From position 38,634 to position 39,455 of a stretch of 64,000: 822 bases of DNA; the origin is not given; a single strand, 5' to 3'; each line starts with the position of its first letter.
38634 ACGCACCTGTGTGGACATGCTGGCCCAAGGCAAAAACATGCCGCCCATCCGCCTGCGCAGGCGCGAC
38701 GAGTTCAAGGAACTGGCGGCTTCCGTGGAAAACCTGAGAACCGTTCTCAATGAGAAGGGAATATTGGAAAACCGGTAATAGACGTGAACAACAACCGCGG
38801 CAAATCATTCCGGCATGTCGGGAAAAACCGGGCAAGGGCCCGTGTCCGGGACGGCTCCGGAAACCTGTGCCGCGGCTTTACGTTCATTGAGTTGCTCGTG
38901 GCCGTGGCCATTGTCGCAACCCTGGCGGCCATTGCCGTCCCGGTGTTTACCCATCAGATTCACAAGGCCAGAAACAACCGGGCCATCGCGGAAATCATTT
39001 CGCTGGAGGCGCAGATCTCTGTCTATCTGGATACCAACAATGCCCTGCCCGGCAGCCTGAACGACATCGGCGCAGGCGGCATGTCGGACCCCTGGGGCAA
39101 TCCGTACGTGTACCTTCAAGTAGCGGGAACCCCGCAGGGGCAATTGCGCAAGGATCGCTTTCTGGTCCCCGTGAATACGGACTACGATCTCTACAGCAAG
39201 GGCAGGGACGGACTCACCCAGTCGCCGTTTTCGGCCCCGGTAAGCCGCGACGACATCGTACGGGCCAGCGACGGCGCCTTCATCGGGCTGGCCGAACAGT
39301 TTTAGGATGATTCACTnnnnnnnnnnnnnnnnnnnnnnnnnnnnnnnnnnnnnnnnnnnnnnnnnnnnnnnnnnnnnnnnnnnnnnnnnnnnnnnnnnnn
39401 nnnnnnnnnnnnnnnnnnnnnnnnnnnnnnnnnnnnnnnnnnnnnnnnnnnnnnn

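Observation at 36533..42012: Five-gene c-di-GMP synthase/hydrolase + orphan pseudopilin operon bracketed by inverted copies of a ~110-nt element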

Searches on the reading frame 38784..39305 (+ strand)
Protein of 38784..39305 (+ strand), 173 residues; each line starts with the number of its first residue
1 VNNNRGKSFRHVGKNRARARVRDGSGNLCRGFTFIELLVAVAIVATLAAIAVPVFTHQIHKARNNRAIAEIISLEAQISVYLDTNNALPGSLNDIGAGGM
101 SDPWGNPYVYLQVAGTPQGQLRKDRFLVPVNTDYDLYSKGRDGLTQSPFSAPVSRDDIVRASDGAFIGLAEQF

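Call 5: search_protein_families(library=pfam, proteins=[window:38784-39305:+], max_evalue=0.01)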
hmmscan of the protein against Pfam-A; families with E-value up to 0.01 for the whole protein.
window:38784-39305:+ (173 aa): 2 families
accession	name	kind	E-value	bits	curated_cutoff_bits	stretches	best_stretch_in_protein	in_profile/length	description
PF07963.17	N_methyl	-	2.5e-07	30.4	21.2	1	29-51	4-26/27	Prokaryotic N-terminal methylation motif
PF08334.16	T2SSG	-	0.00022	21.7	21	0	101-114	67-80/108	Type II secretion system (T2SS), protein G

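Call 9: find_homologous_proteins(query=window:38784-39305:+)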
Query window:38784-39305:+ (173 aa): 1410 proteins with E <= 0.001 among 1755 candidates; the best 120 are listed.
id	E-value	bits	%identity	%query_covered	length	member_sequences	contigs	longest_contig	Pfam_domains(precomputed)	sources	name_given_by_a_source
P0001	2.5e-100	351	93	99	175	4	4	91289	PF07963.18,PF08334.17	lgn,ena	-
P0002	2.8e-74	267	72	100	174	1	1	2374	PF07963.18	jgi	-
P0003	9.0e-64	233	73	84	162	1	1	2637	PF08334.17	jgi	-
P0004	5.5e-56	207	65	83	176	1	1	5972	-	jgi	jgi:general secretion pathway protein G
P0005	8.0e-56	207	60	92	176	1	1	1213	PF07963.18,PF08334.17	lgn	-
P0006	8.9e-55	203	58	95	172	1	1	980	PF08334.17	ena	-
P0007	2.1e-54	202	55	100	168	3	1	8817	PF08334.17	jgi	-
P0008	4.5e-54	201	60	92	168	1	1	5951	PF08334.17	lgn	-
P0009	4.0e-52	195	59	87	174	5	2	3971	PF07963.18,PF08334.17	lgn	-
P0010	2.6e-51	192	60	86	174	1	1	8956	PF08334.17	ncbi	-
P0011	7.9e-51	190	65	79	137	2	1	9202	PF08334.17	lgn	-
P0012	8.9e-51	190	59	91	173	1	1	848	PF08334.17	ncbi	-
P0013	9.2e-51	190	59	84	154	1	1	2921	PF08334.17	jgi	jgi:general secretion pathway protein G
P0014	2.6e-50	189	59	87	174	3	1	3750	PF07963.18,PF08334.17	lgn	-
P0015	6.9e-50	187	59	87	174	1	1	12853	PF07963.18,PF08334.17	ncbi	-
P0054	1.7e-44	170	54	83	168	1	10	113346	PF07963.18,PF08334.17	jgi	-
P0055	1.8e-44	170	51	95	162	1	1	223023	PF07963.18,PF08334.17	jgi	jgi:general secretion pathway protein G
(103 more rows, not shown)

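Call 10: find_encoding_contigs(protein=P0001, flank=10000, max_places=4)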
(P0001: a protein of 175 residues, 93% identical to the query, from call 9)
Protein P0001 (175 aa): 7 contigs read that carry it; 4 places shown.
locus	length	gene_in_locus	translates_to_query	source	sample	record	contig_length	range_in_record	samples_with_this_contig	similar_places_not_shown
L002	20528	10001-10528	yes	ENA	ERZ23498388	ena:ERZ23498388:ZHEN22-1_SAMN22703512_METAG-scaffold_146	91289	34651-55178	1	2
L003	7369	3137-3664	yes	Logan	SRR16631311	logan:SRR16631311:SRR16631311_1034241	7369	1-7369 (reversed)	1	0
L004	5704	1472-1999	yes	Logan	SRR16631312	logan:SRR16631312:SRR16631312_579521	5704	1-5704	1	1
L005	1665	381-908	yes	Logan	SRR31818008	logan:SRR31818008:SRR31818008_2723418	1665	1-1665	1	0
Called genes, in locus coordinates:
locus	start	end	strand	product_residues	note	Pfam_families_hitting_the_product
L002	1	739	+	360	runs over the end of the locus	PF00158:Sigma54_activat, PF01078:Mg_chelatase (faint), PF14532:Sigma54_activ_2, PF00004:AAA (weak), PF07724:AAA_2 (weak), PF07728:AAA_5 (weak), PF25601:AAA_lid_14, PF02954:HTH_8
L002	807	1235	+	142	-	PF00072:Response_reg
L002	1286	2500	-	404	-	PF00989:PAS, PF08448:PAS_4, PF13426:PAS_9, PF08447:PAS_3 (weak), PF00512:HisKA, PF02518:HATPase_c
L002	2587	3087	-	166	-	PF00571:CBS (weak)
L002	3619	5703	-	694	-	PF13510:Fer2_4, PF12838:Fer4_7 (weak), PF14697:Fer4_21 (weak), PF22117:Fer4_Nqo3, PF00037:Fer4 (weak), PF14691:Fer4_20, PF07992:Pyr_redox_2, PF13450:NAD_binding_8, +4 more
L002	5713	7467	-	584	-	PF01512:Complex1_51K, PF10531:SLBB, PF10589:NADH_4Fe-4S, PF12837:Fer4_6 (weak), PF13237:Fer4_10, PF00037:Fer4, PF12838:Fer4_7 (weak), PF14697:Fer4_21, +3 more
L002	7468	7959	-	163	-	PF01257:2Fe-2S_thioredx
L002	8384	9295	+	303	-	PF00072:Response_reg, PF00990:GGDEF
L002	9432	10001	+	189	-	-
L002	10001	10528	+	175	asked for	PF07963:N_methyl (weak), PF08334:T2SSG (faint)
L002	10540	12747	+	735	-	PF00672:HAMP, PF01966:HD, PF13487:HD_5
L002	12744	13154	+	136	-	-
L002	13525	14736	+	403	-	PF25876:HH_MFP_RND (weak), PF25954:Beta-barrel_RND_2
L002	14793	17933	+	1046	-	PF00873:ACR_tran, PF02355:SecD_SecF_C (faint), PF03176:MMPL (faint)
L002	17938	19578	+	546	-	PF02321:OEP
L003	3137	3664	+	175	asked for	PF07963:N_methyl (weak), PF08334:T2SSG (faint)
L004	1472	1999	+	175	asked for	PF07963:N_methyl (weak), PF08334:T2SSG (faint)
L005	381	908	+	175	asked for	PF07963:N_methyl (weak), PF08334:T2SSG (faint)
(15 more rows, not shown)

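Call 11: find_encoding_contigs(protein=P0055, flank=8000, max_places=2)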
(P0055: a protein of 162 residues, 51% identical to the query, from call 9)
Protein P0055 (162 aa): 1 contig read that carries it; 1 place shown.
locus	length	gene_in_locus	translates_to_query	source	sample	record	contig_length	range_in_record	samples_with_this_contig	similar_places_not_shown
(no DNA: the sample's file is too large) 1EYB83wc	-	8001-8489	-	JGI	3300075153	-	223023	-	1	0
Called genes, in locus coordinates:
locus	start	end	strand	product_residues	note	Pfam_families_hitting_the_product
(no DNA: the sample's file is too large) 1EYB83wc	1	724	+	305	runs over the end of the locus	PF00005:ABC_tran, PF13304:AAA_21 (weak), PF27102:NodI_C (weak)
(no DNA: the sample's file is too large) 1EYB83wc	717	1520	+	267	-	PF01061:ABC2_membrane, PF12698:ABC2_membrane_3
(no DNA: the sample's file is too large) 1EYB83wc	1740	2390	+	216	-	-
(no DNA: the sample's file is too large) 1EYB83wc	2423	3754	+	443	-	PF13183:Fer4_8, PF13534:Fer4_17 (weak), PF02754:CCG (weak)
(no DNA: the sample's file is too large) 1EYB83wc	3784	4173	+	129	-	PF02085:Cytochrom_CIII, PF14522:Cytochrome_C7 (faint)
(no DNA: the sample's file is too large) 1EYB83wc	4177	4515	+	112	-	PF00190:Cupin_1 (weak), PF02311:AraC_binding (weak), PF01050:MannoseP_isomer (weak), PF07883:Cupin_2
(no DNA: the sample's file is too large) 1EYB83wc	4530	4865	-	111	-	-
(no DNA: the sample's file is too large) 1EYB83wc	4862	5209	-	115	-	-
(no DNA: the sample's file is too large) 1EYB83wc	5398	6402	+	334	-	PF02618:YceG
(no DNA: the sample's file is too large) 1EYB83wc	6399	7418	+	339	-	PF00933:Glyco_hydro_3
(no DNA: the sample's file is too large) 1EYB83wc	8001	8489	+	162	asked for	PF07963:N_methyl (weak), PF08334:T2SSG (faint)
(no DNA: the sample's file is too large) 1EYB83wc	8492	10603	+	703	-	PF13492:GAF_3 (faint), PF00672:HAMP, PF01590:GAF, PF13185:GAF_2, PF13487:HD_5, PF01966:HD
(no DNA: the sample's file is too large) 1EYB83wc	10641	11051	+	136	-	-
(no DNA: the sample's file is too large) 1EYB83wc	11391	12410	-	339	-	-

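Call 12: find_encoding_contigs(protein=P0054, flank=8000, max_places=3)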
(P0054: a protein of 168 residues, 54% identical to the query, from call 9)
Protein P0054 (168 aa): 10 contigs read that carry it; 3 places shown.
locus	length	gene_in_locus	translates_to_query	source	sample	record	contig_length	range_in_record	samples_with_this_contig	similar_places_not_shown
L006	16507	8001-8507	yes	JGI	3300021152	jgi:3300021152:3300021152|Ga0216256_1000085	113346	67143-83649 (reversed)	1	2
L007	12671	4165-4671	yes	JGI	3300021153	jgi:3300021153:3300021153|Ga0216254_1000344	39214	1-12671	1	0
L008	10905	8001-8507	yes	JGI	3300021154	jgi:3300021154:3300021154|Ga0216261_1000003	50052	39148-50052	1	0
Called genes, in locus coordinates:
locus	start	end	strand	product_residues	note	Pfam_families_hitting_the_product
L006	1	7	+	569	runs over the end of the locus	PF00749:tRNA-synt_1c, PF03950:tRNA-synt_1c_C, PF20974:tRNA-synt_1c_C2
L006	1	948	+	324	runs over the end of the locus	PF01963:TraB_PrgY_gumN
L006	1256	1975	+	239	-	PF01346:FKBP_N, PF00254:FKBP_C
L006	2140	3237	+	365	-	PF01145:Band_7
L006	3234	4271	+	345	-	PF01145:Band_7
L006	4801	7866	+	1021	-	PF00672:HAMP, PF01590:GAF, PF00989:PAS, PF08447:PAS_3, PF08448:PAS_4, PF00512:HisKA, PF02518:HATPase_c, PF00072:Response_reg, +3 more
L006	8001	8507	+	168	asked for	PF07963:N_methyl, PF08334:T2SSG (faint)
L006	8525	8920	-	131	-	PF04519:Bactofilin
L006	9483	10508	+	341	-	-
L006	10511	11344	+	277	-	PF13531:SBP_bac_11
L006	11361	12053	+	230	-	PF00912:Transgly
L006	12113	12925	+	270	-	-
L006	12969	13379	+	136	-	-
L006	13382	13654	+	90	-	-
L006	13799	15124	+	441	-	PF00202:Aminotran_3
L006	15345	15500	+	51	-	-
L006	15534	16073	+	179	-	PF13588:HSDR_N_2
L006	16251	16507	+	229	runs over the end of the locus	PF00027:cNMP_binding, PF13545:HTH_Crp_2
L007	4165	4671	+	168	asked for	PF07963:N_methyl, PF08334:T2SSG (faint)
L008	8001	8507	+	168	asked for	PF07963:N_methyl, PF08334:T2SSG (faint)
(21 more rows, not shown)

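Call 21: find_related_loci(query=A4, collection=genome_contigs, flank=8000)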
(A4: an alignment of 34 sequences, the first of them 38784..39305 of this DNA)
Query A4 (173 aa) in genome_contigs; peptide patterns used: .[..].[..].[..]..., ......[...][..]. (x = any residue, [..] = any of these).
599 stretches matched a pattern (row limit reached: there are more); 545 encode a relative of the query (tblastn E <= 1e-3); the best 80 are kept; 80 distinct loci.
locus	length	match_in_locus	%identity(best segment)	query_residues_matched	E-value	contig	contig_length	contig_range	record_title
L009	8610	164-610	60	26-173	1e-56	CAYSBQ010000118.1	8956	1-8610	MAG TPA_asm: uncultured Desulfobacterales bacterium isolate binchicken_co86_155 genome assembly, contig: NODE_3267_lengt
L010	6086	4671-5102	57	30-173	2e-54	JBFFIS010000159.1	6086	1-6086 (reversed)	MAG: Desulfurivibrionaceae bacterium isolate Mix_mud17.2022.03.10 k141_361101_length_6086_cov_11.0000, whole genome shot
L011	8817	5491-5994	55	1-173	4e-54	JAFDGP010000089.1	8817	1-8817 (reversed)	MAG: Deltaproteobacteria bacterium isolate Meg22_1012_Bin_310 Meg22_1012_Bin_310_scaffold_27365, whole genome shotgun se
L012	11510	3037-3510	53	13-173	2e-53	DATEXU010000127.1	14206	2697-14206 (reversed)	MAG TPA_asm: Thermodesulfobacteriota bacterium isolate SMAG_U8427 k141_844231, whole genome shotgun sequence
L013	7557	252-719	57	20-173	2e-51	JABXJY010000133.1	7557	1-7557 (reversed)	MAG: Desulfobacterales bacterium isolate CR_Bin_129 NODE_156_length_7557_cov_13.416711, whole genome shotgun sequence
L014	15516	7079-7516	55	30-173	3e-50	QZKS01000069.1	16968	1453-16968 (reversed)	MAG: Desulfobacteraceae bacterium isolate SURF_7 Ga0104751_1004923, whole genome shotgun sequence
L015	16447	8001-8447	54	25-173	8e-50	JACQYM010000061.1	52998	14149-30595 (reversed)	MAG: Deltaproteobacteria bacterium isolate NC_groundwater_1541_Pr4_S-0.65um_57_8 SR1-18-Sp65_coassembly_scaffold_4758, w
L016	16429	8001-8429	53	31-173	6e-50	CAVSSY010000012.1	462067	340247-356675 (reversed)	MAG: uncultured delta proteobacterium isolate MFD05684.bin.2.99 genome assembly, contig: contig_32928, whole genome shot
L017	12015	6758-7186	55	31-173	2e-49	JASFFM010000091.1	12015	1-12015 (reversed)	MAG: Desulfobacterales bacterium isolate D0606S02metaG_Bin_597 D0606S02metaG_FD_scaffold_1087_c1, whole genome shotgun s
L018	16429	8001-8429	55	31-173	4e-49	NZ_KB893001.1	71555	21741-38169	Desulfobacter curvatus DSM 3379 B147DRAFT_scaffold_19.20, whole genome shotgun sequence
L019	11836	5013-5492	49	18-173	4e-49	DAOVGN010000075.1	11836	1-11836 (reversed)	MAG TPA_asm: Deltaproteobacteria bacterium isolate CSMAG_1136 CSMAG_1136_k141_2550074_length_11836_cov_12.9774, whole ge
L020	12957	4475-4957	49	9-173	1e-48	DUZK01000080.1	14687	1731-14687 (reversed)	MAG TPA_asm: Deltaproteobacteria bacterium isolate MAG_15370_dsfb_81 Ga0180009_10004841, whole genome shotgun sequence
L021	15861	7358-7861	46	9-173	2e-48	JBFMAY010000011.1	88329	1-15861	MAG: Thermodesulfobacteriota bacterium isolate MAG150 MAG150_11, whole genome shotgun sequence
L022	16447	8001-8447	52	25-173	2e-48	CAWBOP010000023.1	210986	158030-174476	MAG: Terriglobia bacterium isolate MFD01299.bin.2.51 genome assembly, contig: contig_71675, whole genome shotgun sequenc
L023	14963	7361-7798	55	29-173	3e-48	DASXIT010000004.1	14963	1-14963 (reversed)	MAG TPA_asm: Candidatus Acidoferrum sp. isolate SMAG_U5228 k141_2492511, whole genome shotgun sequence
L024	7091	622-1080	52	21-173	6e-48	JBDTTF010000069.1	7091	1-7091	MAG: Gemmatimonadota bacterium isolate cluster3_bin.29 NODE_54292_length_7091_cov_9.244173, whole genome shotgun sequenc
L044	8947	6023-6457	49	30-173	2e-45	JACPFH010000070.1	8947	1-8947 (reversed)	MAG: Deltaproteobacteria bacterium isolate NC_groundwater_356_Ag_B-0.1um_58_8 GD18-4_B1_scaffold_154145, whole genome sh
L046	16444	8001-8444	51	29-173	3e-45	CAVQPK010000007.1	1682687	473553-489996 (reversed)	MAG: uncultured Acidobacteriota bacterium isolate MFD09964.bin.2.231 genome assembly, contig: contig_3872, whole genome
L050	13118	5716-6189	48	9-173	5e-45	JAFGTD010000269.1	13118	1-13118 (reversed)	MAG: Acidobacteria bacterium isolate Zod_Metabat.95 k87_11236748, whole genome shotgun sequence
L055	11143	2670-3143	49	21-173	2e-44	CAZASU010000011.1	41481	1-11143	MAG TPA_asm: uncultured Gemmatimonadaceae bacterium isolate SRP136066_co1_255 genome assembly, contig: NODE_669_length_4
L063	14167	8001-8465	49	18-173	9e-44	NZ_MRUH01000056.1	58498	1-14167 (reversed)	Teredinibacter waterburyi strain Bs02 Contig49.1, whole genome shotgun sequence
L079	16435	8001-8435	48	29-173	1e-42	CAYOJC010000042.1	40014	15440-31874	MAG TPA_asm: uncultured Syntrophobacteraceae bacterium isolate SRP136066_co1_407 genome assembly, contig: NODE_726_lengt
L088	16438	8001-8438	48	31-173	2e-42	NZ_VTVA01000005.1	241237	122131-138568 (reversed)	Pseudomonas saliphila strain 16W4-4-3 Scaffold5, whole genome shotgun sequence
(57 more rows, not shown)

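Call 32: search_protein_families(library=ncbifam, proteins=[window:38784-39305:+], max_evalue=0.01)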
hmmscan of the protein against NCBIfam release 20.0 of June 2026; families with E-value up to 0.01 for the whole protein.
window:38784-39305:+ (173 aa): 9 families
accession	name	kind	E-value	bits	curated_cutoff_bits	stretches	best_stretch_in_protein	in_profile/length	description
TIGR01710.1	typeII_sec_gspG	equivalog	4.4e-11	42.9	88.85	1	30-91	1-62/134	type II secretion system major pseudopilin GspG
NF041775.1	typeIV_PilA_Myxo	equivalog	7.6e-08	32.6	400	1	29-115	10-93/214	type IV pilin protein PilA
NF007862.0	PRK10574.1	equivalog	7.9e-08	32.6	138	1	30-77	5-52/145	prepilin peptidase-dependent pilin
TIGR02532.1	IV_pilin_GFxxxE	domain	2.2e-07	30.4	16.3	1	29-52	1-24/24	prepilin-type N-terminal cleavage/methylation domain-containing protein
NF040999.1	pilin_ComGC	equivalog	2.9e-06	27.4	75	1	30-89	2-61/84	competence type IV pilus major pilin ComGC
NF041013.1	T4P_ComGE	equivalog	3e-06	27.2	49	1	29-81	3-56/83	competence type IV pilus minor pilin ComGE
TIGR01707.1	gspI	equivalog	0.00022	21.6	44.35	1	31-72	1-44/101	type II secretion system minor pseudopilin GspI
TIGR01711.1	gspJ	equivalog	0.00078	19.3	64.85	1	30-57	1-28/192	type II secretion system minor pseudopilin GspJ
TIGR01708.2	typeII_sec_gspH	equivalog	0.0017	18.4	80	1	30-82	2-51/169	type II secretion system minor pseudopilin GspH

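Call 39: search_protein_families(library=pfam, alignment_id=A5, max_evalue=0.00001)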
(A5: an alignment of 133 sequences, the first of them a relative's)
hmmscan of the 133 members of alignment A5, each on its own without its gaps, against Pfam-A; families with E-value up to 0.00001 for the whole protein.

A. member 1, L009:3492-4670:- (392 aa): 0 families

B. families by the number of members that match (of 133 scanned): 169 families (the first 25 are shown)
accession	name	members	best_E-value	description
PF01966.28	HD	5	1.1e-20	HD domain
PF04055.27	Radical_SAM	4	1.6e-24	Radical SAM superfamily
PF13541.12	ChlI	3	5e-45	Subunit ChlI of Mg-chelatase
PF13487.12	HD_5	3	3.1e-39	HD domain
PF06347.19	SH3_4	3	2.6e-27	Bacterial SH3 domain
PF00072.30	Response_reg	3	3.6e-25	Response regulator receiver domain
PF08239.17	SH3_3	3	1.3e-24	Bacterial SH3 domain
PF18348.7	SH3_16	3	1.1e-10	Bacterial dipeptidyl-peptidase Sh3 domain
PF05362.19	Lon_C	3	1.3e-08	Lon protease (S16) C-terminal proteolytic domain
PF04381.17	RdgC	2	1.5e-118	Putative exonuclease, RdgC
PF00158.32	Sigma54_activat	2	2.9e-75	Sigma-54 interaction domain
PF00990.26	GGDEF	2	1.4e-51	Diguanylate cyclase, GGDEF domain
PF12974.12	Phosphonate-bd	2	3.9e-44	ABC transporter, phosphonate, periplasmic substrate-binding protein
PF00892.27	EamA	2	4.6e-43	EamA-like transporter family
PF13365.12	Trypsin_2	2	4.7e-38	Trypsin-like peptidase domain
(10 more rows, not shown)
